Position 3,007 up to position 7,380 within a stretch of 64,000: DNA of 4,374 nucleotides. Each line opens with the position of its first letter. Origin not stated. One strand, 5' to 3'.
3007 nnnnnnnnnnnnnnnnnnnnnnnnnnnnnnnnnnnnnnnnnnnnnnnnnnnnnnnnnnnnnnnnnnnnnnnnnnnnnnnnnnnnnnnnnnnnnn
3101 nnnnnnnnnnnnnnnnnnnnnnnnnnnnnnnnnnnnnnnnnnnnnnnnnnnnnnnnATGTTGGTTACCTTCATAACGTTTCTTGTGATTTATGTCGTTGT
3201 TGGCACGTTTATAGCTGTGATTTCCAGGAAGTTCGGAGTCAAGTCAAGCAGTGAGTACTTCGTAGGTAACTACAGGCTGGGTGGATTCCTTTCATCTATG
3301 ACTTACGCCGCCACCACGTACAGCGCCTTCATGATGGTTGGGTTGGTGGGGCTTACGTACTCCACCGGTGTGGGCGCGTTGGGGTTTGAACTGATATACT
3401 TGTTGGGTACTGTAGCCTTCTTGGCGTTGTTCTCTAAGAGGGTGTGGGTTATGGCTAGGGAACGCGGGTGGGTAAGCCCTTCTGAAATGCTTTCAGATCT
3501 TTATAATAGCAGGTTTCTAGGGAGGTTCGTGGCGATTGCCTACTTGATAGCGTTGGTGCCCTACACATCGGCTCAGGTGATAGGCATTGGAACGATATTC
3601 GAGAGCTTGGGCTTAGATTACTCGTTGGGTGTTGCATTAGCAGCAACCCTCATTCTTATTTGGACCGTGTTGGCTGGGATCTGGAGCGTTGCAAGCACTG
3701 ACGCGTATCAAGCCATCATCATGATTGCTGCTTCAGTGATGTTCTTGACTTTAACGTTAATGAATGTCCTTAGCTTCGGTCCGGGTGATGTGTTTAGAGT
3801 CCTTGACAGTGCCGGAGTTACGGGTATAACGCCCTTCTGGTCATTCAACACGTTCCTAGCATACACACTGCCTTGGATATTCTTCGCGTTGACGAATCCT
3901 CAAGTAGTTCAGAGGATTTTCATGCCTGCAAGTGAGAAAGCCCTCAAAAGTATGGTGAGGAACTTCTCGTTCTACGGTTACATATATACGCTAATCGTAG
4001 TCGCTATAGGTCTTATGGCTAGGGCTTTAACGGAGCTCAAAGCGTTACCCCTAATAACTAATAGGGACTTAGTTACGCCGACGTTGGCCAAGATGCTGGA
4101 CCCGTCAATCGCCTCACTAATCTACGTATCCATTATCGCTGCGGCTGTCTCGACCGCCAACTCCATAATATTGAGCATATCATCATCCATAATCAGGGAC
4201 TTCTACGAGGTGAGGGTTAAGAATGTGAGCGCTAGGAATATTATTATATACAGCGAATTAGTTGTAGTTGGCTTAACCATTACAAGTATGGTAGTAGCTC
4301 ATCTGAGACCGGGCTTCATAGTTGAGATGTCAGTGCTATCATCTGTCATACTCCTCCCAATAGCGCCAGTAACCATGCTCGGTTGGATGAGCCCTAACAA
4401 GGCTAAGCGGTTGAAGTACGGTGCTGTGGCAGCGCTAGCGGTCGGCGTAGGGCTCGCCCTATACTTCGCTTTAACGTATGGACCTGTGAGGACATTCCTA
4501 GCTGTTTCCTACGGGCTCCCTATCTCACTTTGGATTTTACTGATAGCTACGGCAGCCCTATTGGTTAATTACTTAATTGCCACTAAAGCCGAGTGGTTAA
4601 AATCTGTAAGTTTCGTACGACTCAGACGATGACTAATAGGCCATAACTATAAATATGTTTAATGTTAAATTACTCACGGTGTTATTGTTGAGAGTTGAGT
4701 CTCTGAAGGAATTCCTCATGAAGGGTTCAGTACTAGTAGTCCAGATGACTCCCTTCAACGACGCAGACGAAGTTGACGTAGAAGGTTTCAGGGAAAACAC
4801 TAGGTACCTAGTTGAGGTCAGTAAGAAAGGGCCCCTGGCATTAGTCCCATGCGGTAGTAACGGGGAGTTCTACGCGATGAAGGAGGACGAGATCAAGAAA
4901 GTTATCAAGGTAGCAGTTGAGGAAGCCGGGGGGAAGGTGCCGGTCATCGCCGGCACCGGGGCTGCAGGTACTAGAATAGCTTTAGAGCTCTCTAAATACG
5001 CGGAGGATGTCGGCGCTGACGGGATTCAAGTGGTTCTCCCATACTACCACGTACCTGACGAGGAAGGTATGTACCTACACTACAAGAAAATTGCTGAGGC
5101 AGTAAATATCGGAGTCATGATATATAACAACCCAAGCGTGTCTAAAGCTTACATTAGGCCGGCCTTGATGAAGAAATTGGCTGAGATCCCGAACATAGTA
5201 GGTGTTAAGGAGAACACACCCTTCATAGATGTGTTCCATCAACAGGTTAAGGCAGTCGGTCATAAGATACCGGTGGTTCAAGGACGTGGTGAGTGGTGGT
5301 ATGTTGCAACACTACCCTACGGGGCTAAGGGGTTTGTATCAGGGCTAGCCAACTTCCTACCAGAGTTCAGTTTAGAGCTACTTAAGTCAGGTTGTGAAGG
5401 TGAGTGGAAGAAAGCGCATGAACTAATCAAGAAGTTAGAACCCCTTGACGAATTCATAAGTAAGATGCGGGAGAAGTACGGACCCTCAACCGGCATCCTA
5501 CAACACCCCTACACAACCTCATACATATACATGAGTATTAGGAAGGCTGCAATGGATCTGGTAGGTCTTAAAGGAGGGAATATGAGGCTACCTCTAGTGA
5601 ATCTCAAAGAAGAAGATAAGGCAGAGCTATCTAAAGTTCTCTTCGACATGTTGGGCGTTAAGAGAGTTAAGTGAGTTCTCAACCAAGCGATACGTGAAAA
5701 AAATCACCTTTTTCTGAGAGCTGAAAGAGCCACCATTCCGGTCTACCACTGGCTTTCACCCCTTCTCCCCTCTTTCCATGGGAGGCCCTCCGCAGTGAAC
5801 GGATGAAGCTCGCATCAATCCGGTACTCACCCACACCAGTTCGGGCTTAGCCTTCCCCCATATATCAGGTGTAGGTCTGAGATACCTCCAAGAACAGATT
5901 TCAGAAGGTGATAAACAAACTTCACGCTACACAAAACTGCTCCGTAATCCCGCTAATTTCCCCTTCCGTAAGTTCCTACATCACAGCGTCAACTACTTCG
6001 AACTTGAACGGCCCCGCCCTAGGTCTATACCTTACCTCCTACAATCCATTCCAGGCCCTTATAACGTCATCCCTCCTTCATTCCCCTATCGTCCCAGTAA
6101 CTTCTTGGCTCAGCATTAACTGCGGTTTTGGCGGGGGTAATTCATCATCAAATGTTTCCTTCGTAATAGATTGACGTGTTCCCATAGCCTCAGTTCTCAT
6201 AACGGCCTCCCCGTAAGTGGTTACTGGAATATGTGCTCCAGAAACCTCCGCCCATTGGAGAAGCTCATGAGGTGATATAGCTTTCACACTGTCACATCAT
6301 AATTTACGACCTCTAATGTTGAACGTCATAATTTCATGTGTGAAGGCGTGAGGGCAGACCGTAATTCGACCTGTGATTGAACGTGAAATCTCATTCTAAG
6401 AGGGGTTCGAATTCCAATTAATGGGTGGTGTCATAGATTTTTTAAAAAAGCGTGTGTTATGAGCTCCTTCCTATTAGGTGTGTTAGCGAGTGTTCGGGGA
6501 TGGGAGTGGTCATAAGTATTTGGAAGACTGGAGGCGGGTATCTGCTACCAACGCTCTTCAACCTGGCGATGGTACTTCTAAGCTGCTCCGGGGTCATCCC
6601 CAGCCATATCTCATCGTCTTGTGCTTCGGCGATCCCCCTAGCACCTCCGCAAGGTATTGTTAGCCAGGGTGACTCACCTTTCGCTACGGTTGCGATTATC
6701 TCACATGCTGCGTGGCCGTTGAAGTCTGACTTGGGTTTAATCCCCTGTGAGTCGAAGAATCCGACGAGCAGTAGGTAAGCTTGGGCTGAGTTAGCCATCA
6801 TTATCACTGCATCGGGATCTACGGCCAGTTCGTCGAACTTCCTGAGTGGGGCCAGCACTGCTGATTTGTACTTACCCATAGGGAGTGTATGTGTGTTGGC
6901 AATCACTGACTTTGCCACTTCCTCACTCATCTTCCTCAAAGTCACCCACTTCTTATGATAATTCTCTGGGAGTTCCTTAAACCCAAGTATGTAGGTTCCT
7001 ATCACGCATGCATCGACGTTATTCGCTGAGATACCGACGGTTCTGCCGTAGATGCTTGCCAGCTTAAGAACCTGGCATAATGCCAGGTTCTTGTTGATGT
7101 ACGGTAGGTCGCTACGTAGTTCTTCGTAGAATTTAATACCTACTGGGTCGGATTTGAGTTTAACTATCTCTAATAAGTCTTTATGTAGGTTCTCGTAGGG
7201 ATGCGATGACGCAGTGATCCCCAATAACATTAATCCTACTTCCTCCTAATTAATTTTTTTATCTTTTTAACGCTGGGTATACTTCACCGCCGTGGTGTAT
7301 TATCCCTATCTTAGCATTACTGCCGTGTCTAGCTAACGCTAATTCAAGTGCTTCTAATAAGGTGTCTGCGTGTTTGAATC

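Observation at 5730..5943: Dispersed, apparently noncoding repeat family of about 160-215 nt with a conserved core (5 clear and at least 4 degenerate copies in 64 kb)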

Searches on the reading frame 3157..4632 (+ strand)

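Call 63: search_protein_families(library=pfam, proteins=[window:3157-4632:+])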
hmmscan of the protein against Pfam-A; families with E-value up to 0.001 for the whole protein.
window:3157-4632:+ (491 aa): 1 family
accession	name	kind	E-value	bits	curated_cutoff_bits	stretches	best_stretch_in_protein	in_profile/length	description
PF00474.23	SSF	-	4.2e-31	108.7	22.8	1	34-429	1-405/406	Sodium:solute symporter family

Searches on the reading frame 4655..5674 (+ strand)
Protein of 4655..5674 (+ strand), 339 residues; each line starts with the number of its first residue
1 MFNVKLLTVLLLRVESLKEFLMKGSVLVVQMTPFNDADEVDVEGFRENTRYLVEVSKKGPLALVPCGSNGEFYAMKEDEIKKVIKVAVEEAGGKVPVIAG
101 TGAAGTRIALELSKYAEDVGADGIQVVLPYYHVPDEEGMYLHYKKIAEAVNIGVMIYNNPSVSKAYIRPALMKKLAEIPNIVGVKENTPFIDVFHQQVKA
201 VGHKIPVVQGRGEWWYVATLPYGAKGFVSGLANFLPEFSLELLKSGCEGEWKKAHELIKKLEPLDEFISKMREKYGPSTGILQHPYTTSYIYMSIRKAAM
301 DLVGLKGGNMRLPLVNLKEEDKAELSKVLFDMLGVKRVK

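Call 59: search_protein_families(library=pfam, proteins=[window:4655-5674:+])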
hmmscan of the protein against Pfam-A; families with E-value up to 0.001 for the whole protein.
window:4655-5674:+ (339 aa): 1 family
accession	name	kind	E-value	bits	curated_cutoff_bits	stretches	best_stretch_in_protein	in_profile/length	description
PF00701.28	DHDPS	-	4.5e-58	196.7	22.1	1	25-329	4-286/289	Dihydrodipicolinate synthetase family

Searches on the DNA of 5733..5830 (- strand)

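Call 68: build_rna_model(alignment_id=A3, structure=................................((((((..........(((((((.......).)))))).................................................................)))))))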
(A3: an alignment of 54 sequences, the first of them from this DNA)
Model R1 built from alignment A3 (54 sequences, 141 columns); structure: as given.
model positions 98; base pairs 13; branch points 0; effective number of sequences 1.81; information 0.59 bits per position. Calibrated on 0.2 Mb of random sequence (short: E-values are rough).
structure used (alignment columns):
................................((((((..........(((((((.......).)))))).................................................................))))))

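Call 69: search_with_rna_model(model_id=R1, source=window, filters=off, max_evalue=10, show_alignments=5)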
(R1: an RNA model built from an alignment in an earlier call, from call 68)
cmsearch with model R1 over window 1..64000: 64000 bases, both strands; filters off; matches with E-value up to 10: 19.
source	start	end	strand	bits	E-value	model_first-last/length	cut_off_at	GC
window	13298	13396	+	89.4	4.1e-22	1-98/98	no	0.56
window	46965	47058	-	76.2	1.6e-18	1-98/98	no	0.51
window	5733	5828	-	75.4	2.6e-18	1-98/98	no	0.58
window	9943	10033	+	72.5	1.6e-17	1-98/98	no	0.51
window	20688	20736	-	24.8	0.00014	44-92/98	no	0.47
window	43895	43988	-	11.9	0.45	1-98/98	no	0.43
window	56909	56957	+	10.9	0.83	1-98/98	no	0.35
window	31332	31401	+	10.7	0.93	1-98/98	no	0.51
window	21237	21316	-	10.5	1.1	1-98/98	no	0.52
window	36709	36784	+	9.7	1.8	1-98/98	no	0.47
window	26403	26454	+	9.3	2.2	1-98/98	no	0.29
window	9161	9245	+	8.8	3.1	1-98/98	no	0.46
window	6100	6198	-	8.8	3.1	1-98/98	no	0.44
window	29697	29790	-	8.7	3.3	1-98/98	no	0.52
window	4534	4649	+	8.6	3.6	1-98/98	no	0.39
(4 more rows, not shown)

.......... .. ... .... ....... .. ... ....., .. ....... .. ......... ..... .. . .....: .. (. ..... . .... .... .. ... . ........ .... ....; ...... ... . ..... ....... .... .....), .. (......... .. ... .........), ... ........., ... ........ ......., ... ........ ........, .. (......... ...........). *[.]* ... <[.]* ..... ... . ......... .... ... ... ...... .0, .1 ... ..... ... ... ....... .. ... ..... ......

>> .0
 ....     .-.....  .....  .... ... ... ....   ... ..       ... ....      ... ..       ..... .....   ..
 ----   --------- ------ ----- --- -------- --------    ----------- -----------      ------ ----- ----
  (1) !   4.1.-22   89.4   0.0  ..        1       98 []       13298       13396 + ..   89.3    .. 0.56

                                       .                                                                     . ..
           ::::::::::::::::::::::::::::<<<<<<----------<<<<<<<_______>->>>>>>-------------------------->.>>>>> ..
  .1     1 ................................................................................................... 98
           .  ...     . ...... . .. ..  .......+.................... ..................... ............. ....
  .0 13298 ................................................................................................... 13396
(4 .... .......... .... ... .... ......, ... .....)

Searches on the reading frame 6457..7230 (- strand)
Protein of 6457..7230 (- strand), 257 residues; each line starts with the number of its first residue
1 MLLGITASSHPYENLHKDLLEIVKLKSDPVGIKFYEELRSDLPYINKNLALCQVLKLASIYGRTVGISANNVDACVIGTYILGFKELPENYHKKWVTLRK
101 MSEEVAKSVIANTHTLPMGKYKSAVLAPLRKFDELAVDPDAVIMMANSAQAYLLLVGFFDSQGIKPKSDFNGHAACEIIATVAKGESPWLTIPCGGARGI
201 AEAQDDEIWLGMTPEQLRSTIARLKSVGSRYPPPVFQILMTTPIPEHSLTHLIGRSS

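Call 59: search_protein_families(library=pfam, proteins=[window:6457-7230:-])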
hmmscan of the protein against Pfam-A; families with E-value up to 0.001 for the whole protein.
window:6457-7230:- (257 aa): 1 family
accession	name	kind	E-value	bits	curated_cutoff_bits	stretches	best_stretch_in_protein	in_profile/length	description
PF02596.20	DUF169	-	2.6e-33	116.1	27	1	19-220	2-206/209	Uncharacterised ArCR, COG2043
